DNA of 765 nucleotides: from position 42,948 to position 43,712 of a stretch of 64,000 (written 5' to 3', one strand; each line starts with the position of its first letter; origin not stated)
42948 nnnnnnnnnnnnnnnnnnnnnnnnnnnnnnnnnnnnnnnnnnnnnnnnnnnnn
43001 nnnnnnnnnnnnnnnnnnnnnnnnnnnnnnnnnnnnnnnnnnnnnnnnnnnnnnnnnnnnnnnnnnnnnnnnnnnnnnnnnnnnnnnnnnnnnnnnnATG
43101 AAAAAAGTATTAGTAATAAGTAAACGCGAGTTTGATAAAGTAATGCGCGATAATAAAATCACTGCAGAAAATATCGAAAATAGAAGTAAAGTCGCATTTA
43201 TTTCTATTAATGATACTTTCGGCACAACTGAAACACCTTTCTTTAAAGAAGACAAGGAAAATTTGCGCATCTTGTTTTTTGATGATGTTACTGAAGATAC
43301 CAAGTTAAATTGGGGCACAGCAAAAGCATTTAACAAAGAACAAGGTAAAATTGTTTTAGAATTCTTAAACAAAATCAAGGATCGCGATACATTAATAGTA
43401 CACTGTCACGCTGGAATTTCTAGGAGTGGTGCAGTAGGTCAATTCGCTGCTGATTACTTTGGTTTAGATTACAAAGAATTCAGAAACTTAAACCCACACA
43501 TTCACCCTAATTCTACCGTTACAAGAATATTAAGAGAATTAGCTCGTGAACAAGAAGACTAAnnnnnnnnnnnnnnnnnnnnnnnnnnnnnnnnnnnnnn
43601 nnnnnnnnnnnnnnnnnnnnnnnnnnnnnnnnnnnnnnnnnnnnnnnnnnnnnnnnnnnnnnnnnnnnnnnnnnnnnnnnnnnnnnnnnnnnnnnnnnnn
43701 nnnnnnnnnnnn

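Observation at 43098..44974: Phosphatase, HNH-ligase fusion and HAD phosphatase as a translationally coupled triplet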

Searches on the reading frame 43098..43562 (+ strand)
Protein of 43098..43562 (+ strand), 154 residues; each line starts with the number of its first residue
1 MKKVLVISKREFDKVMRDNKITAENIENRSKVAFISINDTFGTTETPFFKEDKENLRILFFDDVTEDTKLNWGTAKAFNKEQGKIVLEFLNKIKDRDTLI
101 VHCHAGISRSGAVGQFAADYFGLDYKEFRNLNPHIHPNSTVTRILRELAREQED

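Call 3: search_protein_families(library=pfam, proteins=[window:43098-43562:+], max_evalue=0.1)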
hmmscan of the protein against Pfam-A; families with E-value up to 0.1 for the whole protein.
window:43098-43562:+ (154 aa): 6 families
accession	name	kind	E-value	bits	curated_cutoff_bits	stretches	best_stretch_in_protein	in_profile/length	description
PF00782.25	DSPc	-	1.8e-05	25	33.5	1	86-147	62-129/133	Dual specificity phosphatase, catalytic domain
PF22784.1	PTP-SAK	-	0.003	18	27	1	63-149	53-140/153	Swiss Army Knife protein, DSP-PTPase phosphatase domain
PF22785.1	Tc-R-P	-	0.0055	17.7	27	1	79-113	61-96/106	Polymorphic toxin system, DSP-PTPase phosphatase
PF00102.32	Y_phosphatase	-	0.0068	16.5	20.9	1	82-113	150-186/234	Protein-tyrosine phosphatase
PF13350.11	Y_phosphatase3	-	0.03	14.7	22.2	1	76-124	108-156/240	Tyrosine phosphatase family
PF01336.31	tRNA_anti-codon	-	0.085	13.3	27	0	26-56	10-41/75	OB-fold nucleic acid binding domain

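Call 4: search_protein_families(library=phrogs, proteins=[window:43098-43562:+], max_evalue=0.01)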
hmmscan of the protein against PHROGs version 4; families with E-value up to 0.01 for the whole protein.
window:43098-43562:+ (154 aa): 4 families
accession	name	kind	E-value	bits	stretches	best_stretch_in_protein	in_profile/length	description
phrog_5614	-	unknown function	2.2e-19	70.9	1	16-152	10-140/161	-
phrog_34657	-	unknown function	4.1e-07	30.8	1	27-122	86-179/219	-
phrog_10650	-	other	0.0032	17.9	1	81-114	92-125/169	dual specificity phosphatase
phrog_32716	-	other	0.0035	18.6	1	96-116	82-102/149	dual specificity phosphatase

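Call 36: find_homologous_proteins(query=window:43098-43559:+, max_evalue=0.001)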
Query window:43098-43559:+ (154 aa): 44 proteins with E <= 0.001 among 142 candidates.
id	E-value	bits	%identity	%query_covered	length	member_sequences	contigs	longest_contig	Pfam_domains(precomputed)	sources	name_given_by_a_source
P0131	1.3e-96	338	100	100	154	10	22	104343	PF00782.26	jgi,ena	-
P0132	3.4e-76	272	78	98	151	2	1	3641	-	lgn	-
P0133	5.9e-65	236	69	99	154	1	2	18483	-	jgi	jgi:predicted protein tyrosine phosphatase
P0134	1.1e-60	222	98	70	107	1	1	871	-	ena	-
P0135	2.6e-60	221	66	99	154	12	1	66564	-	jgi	jgi:predicted protein tyrosine phosphatase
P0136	1.2e-44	170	54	97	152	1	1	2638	PF00782.26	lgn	-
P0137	1.1e-42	163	53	97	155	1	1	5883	PF00782.26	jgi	-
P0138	2.8e-42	162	52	98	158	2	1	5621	PF00782.26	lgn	-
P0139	1.3e-41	160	58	82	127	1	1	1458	PF00782.26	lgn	-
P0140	3.2e-36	142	51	93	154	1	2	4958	PF00782.26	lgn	-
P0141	9.5e-35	138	47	100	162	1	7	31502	PF00782.26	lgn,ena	-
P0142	1.3e-33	134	48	96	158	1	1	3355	PF00782.26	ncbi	-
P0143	2.2e-33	133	48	97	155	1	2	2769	PF00782.26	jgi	jgi:predicted protein tyrosine phosphatase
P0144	9.4e-33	131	48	97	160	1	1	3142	PF00782.26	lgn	-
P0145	1.9e-32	130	47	96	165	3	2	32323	-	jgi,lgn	-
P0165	7.3e-19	86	36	94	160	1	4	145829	PF00782.26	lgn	-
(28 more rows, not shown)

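Call 39: find_encoding_contigs(protein=P0135, flank=7000, max_places=2)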
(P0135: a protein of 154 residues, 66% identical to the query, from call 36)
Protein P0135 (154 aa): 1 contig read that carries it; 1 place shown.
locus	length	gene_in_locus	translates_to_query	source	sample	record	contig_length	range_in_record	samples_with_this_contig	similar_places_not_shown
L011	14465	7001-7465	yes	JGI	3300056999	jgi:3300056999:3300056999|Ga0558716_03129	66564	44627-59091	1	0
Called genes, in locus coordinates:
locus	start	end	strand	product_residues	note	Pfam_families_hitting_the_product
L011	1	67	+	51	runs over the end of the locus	-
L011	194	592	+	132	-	-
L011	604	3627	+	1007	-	PF00801:PKD (faint), PF19081:Ig_7 (faint), PF18911:PKD_4, PF13585:CHU_C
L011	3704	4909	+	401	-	-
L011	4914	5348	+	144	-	-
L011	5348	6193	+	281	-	-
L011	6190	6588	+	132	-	-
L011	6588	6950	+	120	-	-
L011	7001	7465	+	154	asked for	-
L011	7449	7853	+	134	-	-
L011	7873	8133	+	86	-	-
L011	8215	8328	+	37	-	-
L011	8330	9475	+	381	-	PF09511:RNA_lig_T4_1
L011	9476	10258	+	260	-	-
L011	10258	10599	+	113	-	-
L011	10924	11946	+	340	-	PF09414:RNA_ligase, PF18043:T4_Rnl2_C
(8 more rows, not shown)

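Call 43: find_encoding_contigs(protein=P0133, flank=7000, max_places=2)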
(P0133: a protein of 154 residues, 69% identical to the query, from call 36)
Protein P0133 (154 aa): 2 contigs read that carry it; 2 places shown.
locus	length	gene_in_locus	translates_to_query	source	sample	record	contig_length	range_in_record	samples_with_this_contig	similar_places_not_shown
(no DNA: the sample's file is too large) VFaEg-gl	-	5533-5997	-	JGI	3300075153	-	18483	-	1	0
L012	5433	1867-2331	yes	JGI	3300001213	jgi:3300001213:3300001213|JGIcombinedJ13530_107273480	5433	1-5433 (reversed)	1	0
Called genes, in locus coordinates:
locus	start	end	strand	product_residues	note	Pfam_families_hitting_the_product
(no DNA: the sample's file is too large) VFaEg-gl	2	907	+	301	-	?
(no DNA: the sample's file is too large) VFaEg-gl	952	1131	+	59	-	-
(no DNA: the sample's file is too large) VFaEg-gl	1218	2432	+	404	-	-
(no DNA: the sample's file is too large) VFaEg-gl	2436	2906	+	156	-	-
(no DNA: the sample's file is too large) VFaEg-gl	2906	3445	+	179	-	PF00561:Abhydrolase_1, PF12695:Abhydrolase_5 (weak)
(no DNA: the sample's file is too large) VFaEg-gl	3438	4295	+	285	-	-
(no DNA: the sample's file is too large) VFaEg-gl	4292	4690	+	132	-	-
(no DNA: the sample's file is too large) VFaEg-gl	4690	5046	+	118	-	-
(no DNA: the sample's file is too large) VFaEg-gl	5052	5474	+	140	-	-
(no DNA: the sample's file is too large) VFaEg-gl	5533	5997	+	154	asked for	-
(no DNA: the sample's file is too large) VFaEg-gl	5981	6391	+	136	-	-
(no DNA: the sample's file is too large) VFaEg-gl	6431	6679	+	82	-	-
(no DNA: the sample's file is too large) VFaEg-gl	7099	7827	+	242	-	PF01541:GIY-YIG, PF07460:NUMOD3 (faint)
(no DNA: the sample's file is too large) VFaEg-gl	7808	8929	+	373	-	PF09511:RNA_lig_T4_1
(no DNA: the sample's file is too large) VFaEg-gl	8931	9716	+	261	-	-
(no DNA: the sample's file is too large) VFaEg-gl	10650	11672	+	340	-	PF09414:RNA_ligase, PF18043:T4_Rnl2_C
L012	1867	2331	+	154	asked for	-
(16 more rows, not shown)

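Call 44: find_encoding_contigs(protein=P0132, flank=4000, max_places=2)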
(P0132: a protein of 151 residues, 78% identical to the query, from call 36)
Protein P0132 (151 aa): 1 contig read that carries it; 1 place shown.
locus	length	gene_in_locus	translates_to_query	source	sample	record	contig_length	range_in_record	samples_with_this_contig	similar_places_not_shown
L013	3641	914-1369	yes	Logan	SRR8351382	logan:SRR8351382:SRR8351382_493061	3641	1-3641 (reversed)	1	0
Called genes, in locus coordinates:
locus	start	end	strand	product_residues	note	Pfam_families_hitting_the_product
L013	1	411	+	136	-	?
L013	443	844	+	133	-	-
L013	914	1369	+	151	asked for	-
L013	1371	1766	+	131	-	-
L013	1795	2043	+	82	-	-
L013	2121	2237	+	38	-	-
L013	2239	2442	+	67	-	-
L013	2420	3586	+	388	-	PF09511:RNA_lig_T4_1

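Call 54: search_solved_structures(query=A6, max_evalue=1, show_alignments=1)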
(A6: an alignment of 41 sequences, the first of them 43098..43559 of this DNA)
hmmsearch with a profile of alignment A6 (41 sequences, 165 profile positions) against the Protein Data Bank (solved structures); distinct sequences matched with E-value up to 1: 254 (the best 60 are shown).
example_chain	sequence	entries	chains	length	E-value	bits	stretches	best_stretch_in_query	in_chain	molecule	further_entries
4yr8_G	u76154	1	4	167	1.3e-08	37.8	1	93-153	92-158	Dual specificity protein phosphatase 16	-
6i28_A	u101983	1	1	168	1.8e-06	30.9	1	98-154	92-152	ORF98 PTP-2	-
7ncy_A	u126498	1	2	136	3.7e-06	29.9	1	92-120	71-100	Dual specificity phosphatase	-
4jmk_A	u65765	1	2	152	4.1e-06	29.8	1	93-152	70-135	Dual specificity protein phosphatase 8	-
9o8w_A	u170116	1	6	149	6.4e-06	29.1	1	91-152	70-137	Dual specificity protein phosphatase 10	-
7y4c_A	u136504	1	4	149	8.3e-06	28.7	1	91-152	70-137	Dual specificity protein phosphatase 10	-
1zzw_A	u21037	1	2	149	8.3e-06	28.7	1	91-152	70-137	Dual specificity protein phosphatase 10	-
7y4b_A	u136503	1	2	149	8.5e-06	28.7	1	91-152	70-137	Dual specificity protein phosphatase 10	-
6mc1_A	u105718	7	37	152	8.7e-06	28.7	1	91-152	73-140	Dual specificity protein phosphatase 10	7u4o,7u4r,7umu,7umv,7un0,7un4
2oud_A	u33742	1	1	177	1.1e-05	28.4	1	91-152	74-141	Dual specificity protein phosphatase 10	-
9bpn_A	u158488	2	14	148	1.5e-05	27.9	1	91-152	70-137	Dual specificity protein phosphatase 10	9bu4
9nsb_A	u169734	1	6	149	2.1e-05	27.4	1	91-148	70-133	Dual specificity protein phosphatase 10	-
9y55_A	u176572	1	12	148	2.6e-05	27.1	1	91-145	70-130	Dual specificity protein phosphatase 10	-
5z5b_A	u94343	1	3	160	3.6e-05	26.7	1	86-127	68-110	Protein-tyrosine phosphatase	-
9ok9_A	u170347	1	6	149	4.8e-05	26.3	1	91-121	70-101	Dual specificity protein phosphatase 10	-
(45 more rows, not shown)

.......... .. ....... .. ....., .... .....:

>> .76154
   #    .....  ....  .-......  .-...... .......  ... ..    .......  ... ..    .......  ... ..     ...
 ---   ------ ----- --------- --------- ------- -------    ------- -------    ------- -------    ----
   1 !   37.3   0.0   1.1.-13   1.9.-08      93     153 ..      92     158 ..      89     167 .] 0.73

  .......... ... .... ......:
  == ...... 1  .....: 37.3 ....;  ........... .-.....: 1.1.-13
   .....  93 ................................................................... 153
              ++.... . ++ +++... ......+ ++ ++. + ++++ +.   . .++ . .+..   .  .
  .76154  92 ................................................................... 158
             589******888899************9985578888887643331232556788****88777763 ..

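Call 55: search_protein_families(library=pfam, alignment_id=A6, max_evalue=0.01)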
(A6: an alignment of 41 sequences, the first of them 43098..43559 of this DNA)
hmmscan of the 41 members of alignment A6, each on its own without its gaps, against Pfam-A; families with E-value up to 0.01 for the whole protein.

A. member 1, window:43098-43559:+ (154 aa): 4 families
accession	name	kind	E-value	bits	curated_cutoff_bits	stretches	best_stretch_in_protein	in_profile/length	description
PF00782.25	DSPc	-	1.8e-05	25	33.5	1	86-147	62-129/133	Dual specificity phosphatase, catalytic domain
PF22784.1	PTP-SAK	-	0.003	18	27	1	63-149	53-140/153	Swiss Army Knife protein, DSP-PTPase phosphatase domain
PF22785.1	Tc-R-P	-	0.0055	17.7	27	1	79-113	61-96/106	Polymorphic toxin system, DSP-PTPase phosphatase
PF00102.32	Y_phosphatase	-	0.0068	16.5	20.9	1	82-113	150-186/234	Protein-tyrosine phosphatase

B. families by the number of members that match (of 41 scanned): 11 families
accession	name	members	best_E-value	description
PF00782.25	DSPc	41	7.9e-09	Dual specificity phosphatase, catalytic domain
PF00102.32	Y_phosphatase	30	0.00015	Protein-tyrosine phosphatase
PF22785.1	Tc-R-P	26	0.00015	Polymorphic toxin system, DSP-PTPase phosphatase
PF22741.1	PTP-NADK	18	0.0002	DSP-PTPase phosphatase fused to NAD+ Kinase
PF13350.11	Y_phosphatase3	12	0.00082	Tyrosine phosphatase family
PF22784.1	PTP-SAK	4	0.0004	Swiss Army Knife protein, DSP-PTPase phosphatase domain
PF09665.15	RE_Alw26IDE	3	0.0029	Type II restriction endonuclease (RE_Alw26IDE)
PF04179.17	Init_tRNA_PT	1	0.0021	Rit1 DUSP-like domain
PF19849.4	DUF6324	1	0.0031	Family of unknown function (DUF6324)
PF18255.9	SAM_DprA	1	0.006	DNA processing protein A sterile alpha motif domain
PF00091.31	Tubulin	1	0.0081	Tubulin/FtsZ family, GTPase domain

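Call 65: search_protein_families(library=ncbifam, proteins=[window:43098-43559:+], max_evalue=0.01)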
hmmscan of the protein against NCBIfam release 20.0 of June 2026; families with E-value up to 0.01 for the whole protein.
window:43098-43559:+ (154 aa): 0 families

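Call 95: find_encoding_contigs(protein=P0141, flank=5000, max_places=2)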
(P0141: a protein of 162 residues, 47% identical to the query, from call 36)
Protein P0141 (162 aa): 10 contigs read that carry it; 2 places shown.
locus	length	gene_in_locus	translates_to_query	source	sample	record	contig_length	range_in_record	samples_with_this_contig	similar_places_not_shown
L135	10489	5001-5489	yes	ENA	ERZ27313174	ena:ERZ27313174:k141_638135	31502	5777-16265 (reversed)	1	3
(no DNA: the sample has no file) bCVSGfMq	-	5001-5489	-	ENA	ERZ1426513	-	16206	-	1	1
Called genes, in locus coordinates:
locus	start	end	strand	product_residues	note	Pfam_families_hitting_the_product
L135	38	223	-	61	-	-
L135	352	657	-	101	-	-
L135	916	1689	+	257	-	-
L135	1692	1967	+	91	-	-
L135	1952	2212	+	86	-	PF04071:zf-like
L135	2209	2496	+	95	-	-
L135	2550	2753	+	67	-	-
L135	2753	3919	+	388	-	PF09511:RNA_lig_T4_1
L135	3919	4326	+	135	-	-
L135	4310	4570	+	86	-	-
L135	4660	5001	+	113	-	-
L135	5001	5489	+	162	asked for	PF00782:DSPc (weak)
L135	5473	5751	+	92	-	-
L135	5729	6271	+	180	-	-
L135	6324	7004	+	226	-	-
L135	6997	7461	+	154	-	-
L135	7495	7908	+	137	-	-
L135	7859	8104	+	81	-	-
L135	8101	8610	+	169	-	PF01966:HD (weak)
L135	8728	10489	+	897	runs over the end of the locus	-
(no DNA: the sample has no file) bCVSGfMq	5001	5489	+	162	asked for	PF00782:DSPc (weak)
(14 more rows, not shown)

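Call 96: find_encoding_contigs(protein=P0165, flank=5000, max_places=2)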
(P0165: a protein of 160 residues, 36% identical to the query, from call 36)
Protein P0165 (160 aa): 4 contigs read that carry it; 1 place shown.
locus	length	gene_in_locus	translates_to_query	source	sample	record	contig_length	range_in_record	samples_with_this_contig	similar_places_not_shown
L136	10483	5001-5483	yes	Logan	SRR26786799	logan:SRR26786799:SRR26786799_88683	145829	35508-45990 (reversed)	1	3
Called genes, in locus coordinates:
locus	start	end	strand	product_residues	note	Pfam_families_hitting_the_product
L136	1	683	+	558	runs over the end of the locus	PF10707:YrbL-PhoP_reg (faint)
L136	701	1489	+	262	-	-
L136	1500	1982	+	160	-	-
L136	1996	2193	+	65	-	-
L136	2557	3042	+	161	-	PF09424:YqeY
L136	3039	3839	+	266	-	PF25283:DUF7873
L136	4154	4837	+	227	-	-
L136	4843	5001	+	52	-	-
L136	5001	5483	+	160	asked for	PF00782:DSPc (weak)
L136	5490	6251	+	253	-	PF09414:RNA_ligase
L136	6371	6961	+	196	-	-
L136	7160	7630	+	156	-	-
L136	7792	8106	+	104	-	-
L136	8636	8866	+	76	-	-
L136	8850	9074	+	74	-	-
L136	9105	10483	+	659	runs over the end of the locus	-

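Call 98: search_protein_families(library=pfam, proteins=[L135:5473-5748:+, L135:5729-6268:+, L135:3919-4323:+, L135:4660-4998:+, L136:6371-6958:+, L136:4154-4834:+, L136:5490-6248:+], max_evalue=0.01)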
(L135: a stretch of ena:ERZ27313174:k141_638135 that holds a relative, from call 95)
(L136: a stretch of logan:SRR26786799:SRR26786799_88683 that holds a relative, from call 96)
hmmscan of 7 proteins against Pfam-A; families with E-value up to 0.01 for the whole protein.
L135:5473-5748:+ (92 aa): 0 families

L135:5729-6268:+ (180 aa): 1 family
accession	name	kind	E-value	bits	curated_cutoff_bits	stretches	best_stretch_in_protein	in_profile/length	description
PF02810.21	SEC-C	-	0.0044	17.3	20.4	0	143-150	1-8/19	SEC-C motif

L135:3919-4323:+ (135 aa): 0 families

L135:4660-4998:+ (113 aa): 0 families

L136:6371-6958:+ (196 aa): 0 families

L136:4154-4834:+ (227 aa): 0 families

L136:5490-6248:+ (253 aa): 1 family
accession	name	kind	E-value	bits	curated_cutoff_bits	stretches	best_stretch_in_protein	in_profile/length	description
PF09414.15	RNA_ligase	-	4.9e-17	63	27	1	48-243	3-170/171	RNA ligase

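Call 102: search_protein_families(library=padloc, proteins=[window:43098-43559:+], max_evalue=0.01)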
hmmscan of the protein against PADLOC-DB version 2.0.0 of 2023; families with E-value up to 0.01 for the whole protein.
window:43098-43559:+ (154 aa): 0 families
